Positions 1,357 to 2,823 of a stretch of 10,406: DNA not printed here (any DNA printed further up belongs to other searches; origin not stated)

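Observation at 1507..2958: Orphan beta-class DNA methyltransferase with a Cys4 insertion, co-translated with a small acidic partner and with no restriction enzyme nearby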

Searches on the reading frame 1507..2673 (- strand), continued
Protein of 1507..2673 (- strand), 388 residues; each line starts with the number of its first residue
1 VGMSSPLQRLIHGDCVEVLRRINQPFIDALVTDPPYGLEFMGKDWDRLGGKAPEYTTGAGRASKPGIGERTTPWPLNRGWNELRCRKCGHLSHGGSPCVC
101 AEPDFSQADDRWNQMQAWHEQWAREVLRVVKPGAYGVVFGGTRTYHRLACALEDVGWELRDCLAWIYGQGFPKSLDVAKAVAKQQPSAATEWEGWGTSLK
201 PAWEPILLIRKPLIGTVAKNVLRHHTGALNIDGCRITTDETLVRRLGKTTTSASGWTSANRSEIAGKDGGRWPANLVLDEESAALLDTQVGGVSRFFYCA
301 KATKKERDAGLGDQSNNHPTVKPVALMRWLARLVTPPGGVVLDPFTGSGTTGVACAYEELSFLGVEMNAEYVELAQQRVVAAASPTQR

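Call 31: fold_search(model_id=the predicted structure, library=pdb)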
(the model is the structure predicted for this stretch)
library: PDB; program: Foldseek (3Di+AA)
matches with E <= 10: 1205; with E <= 0.001: 120
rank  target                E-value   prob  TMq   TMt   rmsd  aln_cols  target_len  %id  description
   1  6pbd_A                6.6e-15  1.00  0.50  0.55  10.2       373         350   19  DNA N6-Adenine Methyltransferase CcrM In Complex with Double-Stranded DNA Oligonucleotide Containing Its Recognition S (released 2019-10-23)
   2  9c3u_A                7.9e-14  1.00  0.51  0.77   6.1       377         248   18  Crystal structure of DNA N6-Adenine Methyltransferase M.BceJIV from Burkholderia cenocepacia in complex with duplex DN (released 2024-09-11)
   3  8urk_A                1.5e-13  1.00  0.52  0.78   4.8       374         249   17  Crystal structure of DNA N6-Adenine Methyltransferase M.BceJIV from Burkholderia cenocepacia in complex with duplex DN (released 2024-09-11)
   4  6pbd_B                1.9e-13  1.00  0.50  0.58   5.2       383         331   18  DNA N6-Adenine Methyltransferase CcrM In Complex with Double-Stranded DNA Oligonucleotide Containing Its Recognition S (released 2019-10-23)
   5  8urk_D                2.6e-13  1.00  0.51  0.79   8.4       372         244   16  Crystal structure of DNA N6-Adenine Methyltransferase M.BceJIV from Burkholderia cenocepacia in complex with duplex DN (released 2024-09-11)
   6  9c3s_A                2.9e-13  1.00  0.51  0.76   6.7       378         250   18  Crystal structure of DNA N6-Adenine Methyltransferase M.BceJIV from Burkholderia cenocepacia in complex with duplex DN (released 2024-09-11)
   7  8s9m                  3.1e-13  1.00  0.45  0.70   9.2       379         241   18  DNA cytosine-N4 methyltransferase (residues 79-324) from the Bdelloid rotifer Adineta vaga (released 2023-08-02)
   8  9c3s_C                1.8e-12  1.00  0.49  0.75   8.1       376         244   17  Crystal structure of DNA N6-Adenine Methyltransferase M.BceJIV from Burkholderia cenocepacia in complex with duplex DN (released 2024-09-11)
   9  5hfj_C                3.2e-12  1.00  0.43  0.77   6.2       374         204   16  crystal structure of M1.HpyAVI-SAM complex (released 2016-11-16)
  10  8s9o_B                9.3e-12  1.00  0.45  0.75   7.0       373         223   16  DNA cytosine-N4 methyltransferase (residues 61-324) from the Bdelloid rotifer Adineta vaga - P1 crystal form (released 2023-08-02)
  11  5hfj_F                9.3e-12  1.00  0.42  0.80   6.3       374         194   15  crystal structure of M1.HpyAVI-SAM complex (released 2016-11-16)
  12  9c3s_D                9.9e-12  1.00  0.49  0.77   8.9       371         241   16  Crystal structure of DNA N6-Adenine Methyltransferase M.BceJIV from Burkholderia cenocepacia in complex with duplex DN (released 2024-09-11)
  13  2zie_B                1.4e-11  1.00  0.44  0.72   6.4       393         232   15  Crystal Structure of TTHA0409, Putatative DNA Modification Methylase from Thermus thermophilus HB8- Selenomethionine d (released 2008-07-29)
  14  8s9n                  1.5e-11  1.00  0.44  0.74   6.5       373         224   16  DNA cytosine-N4 methyltransferase (residues 61-324) from the Bdelloid rotifer Adineta vaga - C2 crystal form (released 2023-08-02)
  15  5hfj_E                1.8e-11  1.00  0.39  0.75   6.5       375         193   16  crystal structure of M1.HpyAVI-SAM complex (released 2016-11-16)
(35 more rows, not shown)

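Call 37: search_protein_families(library=padloc, proteins=[window:1507-2673:-], max_evalue=0.01)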
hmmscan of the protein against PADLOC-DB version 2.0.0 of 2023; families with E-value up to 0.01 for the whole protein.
window:1507-2673:- (388 aa): 60 families (the best 25 are shown)
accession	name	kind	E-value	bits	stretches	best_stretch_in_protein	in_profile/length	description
PDLC03371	MTase_II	-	3.7e-43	145.9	1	7-381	10-254/260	Type II methyltransferase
PDLC03241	MTase_II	-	2.7e-26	90.5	2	316-379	370-433/447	Type II methyltransferase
PDLC03299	MTase_II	-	1.4e-25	88.4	2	313-380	191-258/296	Type II methyltransferase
PDLC03387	MTase_II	-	4.1e-25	86.5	2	314-382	210-278/289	Type II methyltransferase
PDLC03320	MTase_II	-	2.2e-24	84.1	2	316-385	211-280/289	Type II methyltransferase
PDLC03738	oMTase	-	7.3e-22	75.6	2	313-381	199-267/376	orphan methyltransferase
PDLC03216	MTase_II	-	8.1e-22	75.7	2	315-382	191-258/364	Type II methyltransferase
PDLC03228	MTase_II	-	4.4e-21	73.8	2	316-384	142-210/227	Type II methyltransferase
PDLC03353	MTase_II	-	1.5e-19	68.6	2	316-380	187-251/260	Type II methyltransferase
PDLC03308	MTase_II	-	2.3e-17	61.1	2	315-382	330-398/419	Type II methyltransferase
PDLC03321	MTase_II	-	6.4e-17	59.6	1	316-382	180-245/245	Type II methyltransferase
PDLC03279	MTase_II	-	1.9e-16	57.5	1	314-379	519-584/587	Type II methyltransferase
PDLC03251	MTase_II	-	3.8e-16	57.2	1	314-379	201-266/282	Type II methyltransferase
PDLC03350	MTase_II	-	1.2e-15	55.8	2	317-381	233-297/312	Type II methyltransferase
PDLC03339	MTase_II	-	1e-13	48.8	1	318-379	210-271/399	Type II methyltransferase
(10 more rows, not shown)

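Call 52: search_protein_families(library=ncbifam, proteins=[window:1507-2673:-], max_evalue=0.001)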
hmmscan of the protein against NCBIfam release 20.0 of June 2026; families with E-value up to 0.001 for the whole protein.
window:1507-2673:- (388 aa): 3 families
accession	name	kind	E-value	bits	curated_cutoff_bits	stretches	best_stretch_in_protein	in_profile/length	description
NF050803.1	DnaMtaseCcrMCaul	equivalog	1.4e-21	76.8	830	1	313-382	181-250/350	adenine-specific DNA-methyltransferase CcrM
NF010253.0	PRK13699.1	subfamily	1.6e-18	67.2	244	2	316-382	142-208/226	DNA methyltransferase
NF008572.0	PRK11524.1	equivalog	1.4e-17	63.8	292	1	313-381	190-258/294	adenine-specific DNA-methyltransferase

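Call 54: search_protein_families(library=pfam, proteins=[L018:339-2969:+, L018:3881-5407:+, L018:5404-6450:+, L018:6668-8233:+, L029:3665-6157:+, L029:6430-8088:+, L029:1215-2033:+, L080:328-2964:+, L080:3707-5431:+, L080:6350-7612:+], max_evalue=0.0001)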
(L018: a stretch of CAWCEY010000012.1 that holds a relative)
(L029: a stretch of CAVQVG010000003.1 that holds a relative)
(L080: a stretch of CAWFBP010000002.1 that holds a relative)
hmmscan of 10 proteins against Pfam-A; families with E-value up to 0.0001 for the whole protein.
L018:339-2969:+ (876 aa): 0 families

L018:3881-5407:+ (508 aa): 2 families
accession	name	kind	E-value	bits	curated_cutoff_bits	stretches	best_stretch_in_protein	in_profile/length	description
PF01555.25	N6_N4_Mtase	-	1.8e-32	113.5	26.7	2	419-484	154-219/221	DNA methylase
PF01170.24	UPF0020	-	2.3e-05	24.6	22.3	0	48-69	113-133/197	RMKL-like, methyltransferase domain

L018:5404-6450:+ (348 aa): 2 families
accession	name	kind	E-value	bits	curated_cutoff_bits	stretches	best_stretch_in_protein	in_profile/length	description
PF01555.25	N6_N4_Mtase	-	1.9e-21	77.5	26.7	1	57-139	141-219/221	DNA methylase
PF01170.24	UPF0020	-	2.7e-06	27.6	22.3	1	82-189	8-131/197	RMKL-like, methyltransferase domain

L018:6668-8233:+ (521 aa): 3 families
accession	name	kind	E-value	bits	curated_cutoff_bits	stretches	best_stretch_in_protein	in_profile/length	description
PF00239.26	Resolvase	-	5.1e-18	66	23.3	1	38-171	16-144/145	Resolvase, N terminal domain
PF07508.19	Recombinase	-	3.8e-15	56.4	21.1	1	193-281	1-99/102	Recombinase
PF13408.12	Zn_ribbon_recom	-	2.1e-10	41.2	25.3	1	298-354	1-57/58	Recombinase zinc beta ribbon domain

L029:3665-6157:+ (830 aa): 1 family
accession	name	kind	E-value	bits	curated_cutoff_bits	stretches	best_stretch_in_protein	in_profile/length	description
PF01555.25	N6_N4_Mtase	-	3.9e-33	115.7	26.7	1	127-551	1-219/221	DNA methylase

L029:6430-8088:+ (552 aa): 2 families
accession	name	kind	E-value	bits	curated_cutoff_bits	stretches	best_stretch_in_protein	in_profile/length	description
PF14659.12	Phage_int_SAM_3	-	1.3e-05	25.8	22.6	1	66-116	1-53/58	Phage integrase, N-terminal SAM-like domain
PF00589.27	Phage_integrase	-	2.8e-05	24.4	27.1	0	363-407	126-170/172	Phage integrase family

L029:1215-2033:+ (272 aa): 1 family
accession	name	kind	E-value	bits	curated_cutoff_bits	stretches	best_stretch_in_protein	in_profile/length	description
PF07883.17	Cupin_2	-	1.2e-05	25.4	27.2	1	202-257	14-68/70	Cupin domain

L080:328-2964:+ (878 aa): 0 families

L080:3707-5431:+ (574 aa): 2 families
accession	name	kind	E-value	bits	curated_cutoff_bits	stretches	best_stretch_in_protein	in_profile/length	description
PF01555.25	N6_N4_Mtase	-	1.1e-31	111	26.7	1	120-558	1-219/221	DNA methylase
PF01170.24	UPF0020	-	9.2e-05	22.7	22.3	0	101-132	105-134/197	RMKL-like, methyltransferase domain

L080:6350-7612:+ (420 aa): 2 families
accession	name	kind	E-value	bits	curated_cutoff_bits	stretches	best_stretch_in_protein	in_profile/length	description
PF00589.27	Phage_integrase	-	2.1e-20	73.7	27.1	1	195-382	5-168/172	Phage integrase family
PF14659.12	Phage_int_SAM_3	-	1.3e-05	25.7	22.6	1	100-142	15-57/58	Phage integrase, N-terminal SAM-like domain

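Call 74: get_annotated_region(hit=H14, flank=1500)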
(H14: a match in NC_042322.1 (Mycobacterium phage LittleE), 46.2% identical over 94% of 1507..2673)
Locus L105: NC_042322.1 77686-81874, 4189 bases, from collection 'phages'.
description: Mycobacterium virus LittleE, complete genome.
organism: Mycobacterium phage LittleE (NCBI taxid 2922212)
taxonomy: Viruses; Duplodnaviria; Heunggongvirae; Uroviricota; Caudoviricetes; Omegavirus; Omegavirus littlee
host: Mycobacterium smegmatis mc2 155; source: soil; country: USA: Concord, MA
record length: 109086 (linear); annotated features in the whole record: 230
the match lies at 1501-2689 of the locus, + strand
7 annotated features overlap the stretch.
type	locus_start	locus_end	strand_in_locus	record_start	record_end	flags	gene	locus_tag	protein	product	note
CDS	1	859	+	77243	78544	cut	149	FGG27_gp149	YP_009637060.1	DNA helicase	DnaB-like helicase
CDS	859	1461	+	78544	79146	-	150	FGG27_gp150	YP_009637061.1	HNH endonuclease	-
CDS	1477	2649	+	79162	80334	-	151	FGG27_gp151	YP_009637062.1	DNA methyltransferase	DNA methylase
CDS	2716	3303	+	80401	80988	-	152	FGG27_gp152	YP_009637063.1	hypothetical protein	-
CDS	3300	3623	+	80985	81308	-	153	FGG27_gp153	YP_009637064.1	hypothetical protein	-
CDS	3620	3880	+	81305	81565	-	154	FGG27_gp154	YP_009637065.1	hypothetical protein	-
CDS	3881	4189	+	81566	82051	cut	155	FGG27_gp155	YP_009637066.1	HNH endonuclease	-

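Call 75: get_annotated_region(hit=H32, flank=1500)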
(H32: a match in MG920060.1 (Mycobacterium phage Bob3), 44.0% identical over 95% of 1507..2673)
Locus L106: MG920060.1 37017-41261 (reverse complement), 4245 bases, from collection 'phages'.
description: Mycobacterium phage Bob3, complete genome.
organism: Mycobacterium phage Bob3 (NCBI taxid 2099646)
taxonomy: Viruses; Duplodnaviria; Heunggongvirae; Uroviricota; Caudoviricetes; Fromanvirus
host: Mycobacterium smegmatis mc2 155; source: soil; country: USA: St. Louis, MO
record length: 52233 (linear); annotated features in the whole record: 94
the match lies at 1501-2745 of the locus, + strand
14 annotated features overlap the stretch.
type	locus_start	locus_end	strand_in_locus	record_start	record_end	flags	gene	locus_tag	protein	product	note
CDS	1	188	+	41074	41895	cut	64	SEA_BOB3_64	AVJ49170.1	DnaB-like dsDNA helicase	DnaB dsDNA helicase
CDS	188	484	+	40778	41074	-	63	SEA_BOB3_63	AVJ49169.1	glutaredoxin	NrdH glutaredoxin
CDS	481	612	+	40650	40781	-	62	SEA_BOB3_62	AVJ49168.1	hypothetical protein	-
CDS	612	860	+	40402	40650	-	61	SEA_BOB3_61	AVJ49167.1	hypothetical protein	-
CDS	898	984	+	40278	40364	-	60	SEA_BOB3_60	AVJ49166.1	hypothetical protein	-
CDS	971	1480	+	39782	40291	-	59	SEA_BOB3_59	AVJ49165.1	endonuclease VII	-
CDS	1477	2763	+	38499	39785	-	58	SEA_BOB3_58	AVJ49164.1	DNA methylase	-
CDS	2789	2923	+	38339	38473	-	57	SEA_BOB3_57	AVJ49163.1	hypothetical protein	-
CDS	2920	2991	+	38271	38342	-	56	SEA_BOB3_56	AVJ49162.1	hypothetical protein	-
CDS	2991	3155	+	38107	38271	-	55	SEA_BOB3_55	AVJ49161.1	hypothetical protein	-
CDS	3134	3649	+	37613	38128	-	54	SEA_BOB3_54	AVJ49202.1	DNA primase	-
CDS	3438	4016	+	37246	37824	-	53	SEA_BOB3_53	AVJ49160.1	DNA primase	-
CDS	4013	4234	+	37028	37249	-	52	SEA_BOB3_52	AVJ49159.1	hypothetical protein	-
CDS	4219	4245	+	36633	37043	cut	51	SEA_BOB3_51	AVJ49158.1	hypothetical protein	-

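Call 76: get_annotated_region(hit=H33, flank=1500)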
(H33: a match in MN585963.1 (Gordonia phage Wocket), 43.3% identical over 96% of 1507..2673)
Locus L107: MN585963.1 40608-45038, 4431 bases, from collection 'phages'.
description: Gordonia phage Wocket, complete genome.
organism: Gordonia phage Wocket (NCBI taxid 2656543)
taxonomy: Viruses; Duplodnaviria; Heunggongvirae; Uroviricota; Caudoviricetes; Jujuvirus
host: Gordonia terrae CAG3; source: soil; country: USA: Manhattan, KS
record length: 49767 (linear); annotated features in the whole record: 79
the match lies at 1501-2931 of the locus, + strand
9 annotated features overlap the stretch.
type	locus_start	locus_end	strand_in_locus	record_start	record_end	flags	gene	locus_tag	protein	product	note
CDS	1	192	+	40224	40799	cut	62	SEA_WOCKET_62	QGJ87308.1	hypothetical protein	-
CDS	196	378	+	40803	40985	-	63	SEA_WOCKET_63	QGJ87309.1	hypothetical protein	-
CDS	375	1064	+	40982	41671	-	64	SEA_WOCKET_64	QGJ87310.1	DnaJ-like chaperonin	-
CDS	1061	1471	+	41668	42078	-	65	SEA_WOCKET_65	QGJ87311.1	hypothetical protein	-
CDS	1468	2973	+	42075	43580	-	66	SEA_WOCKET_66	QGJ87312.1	DNA methylase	-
CDS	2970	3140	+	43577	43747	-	67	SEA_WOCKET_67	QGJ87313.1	hypothetical protein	-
CDS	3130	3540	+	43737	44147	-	68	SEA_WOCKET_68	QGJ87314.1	HNH endonuclease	-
CDS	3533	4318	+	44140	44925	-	69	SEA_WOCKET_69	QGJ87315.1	hypothetical protein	-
CDS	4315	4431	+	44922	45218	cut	70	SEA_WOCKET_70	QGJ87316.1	hypothetical protein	-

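Call 77: get_annotated_region(hit=H22, flank=1500)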
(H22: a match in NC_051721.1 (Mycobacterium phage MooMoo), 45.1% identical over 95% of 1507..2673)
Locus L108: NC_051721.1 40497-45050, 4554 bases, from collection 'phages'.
description: Mycobacterium phage MooMoo, complete genome.
organism: Mycobacterium phage MooMoo (NCBI taxid 2108127)
taxonomy: Viruses; Duplodnaviria; Heunggongvirae; Uroviricota; Caudoviricetes; Gracegardnervirinae; Moomoovirus; Moomoovirus moomoo
host: Mycobacterium smegmatis mc2 155; source: creek; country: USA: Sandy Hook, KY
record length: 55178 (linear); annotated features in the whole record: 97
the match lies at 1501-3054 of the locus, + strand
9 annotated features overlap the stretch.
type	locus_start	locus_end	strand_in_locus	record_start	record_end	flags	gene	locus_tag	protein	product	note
CDS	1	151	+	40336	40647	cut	61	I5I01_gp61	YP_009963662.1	hypothetical protein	-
CDS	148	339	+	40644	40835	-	62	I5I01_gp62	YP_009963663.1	hypothetical protein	-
CDS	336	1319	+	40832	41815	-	63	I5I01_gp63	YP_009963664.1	DNA recombinase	RecA DNA Recombinase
CDS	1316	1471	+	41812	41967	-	64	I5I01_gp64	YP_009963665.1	hypothetical protein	-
CDS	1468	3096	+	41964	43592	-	65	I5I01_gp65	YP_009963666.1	methyltransferase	-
CDS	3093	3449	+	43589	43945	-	66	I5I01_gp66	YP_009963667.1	HNH endonuclease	-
CDS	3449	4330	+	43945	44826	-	67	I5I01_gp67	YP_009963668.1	replication initiation protein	-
CDS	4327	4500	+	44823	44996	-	68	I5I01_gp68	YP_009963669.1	hypothetical protein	-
CDS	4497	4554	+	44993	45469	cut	69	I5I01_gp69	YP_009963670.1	hypothetical protein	-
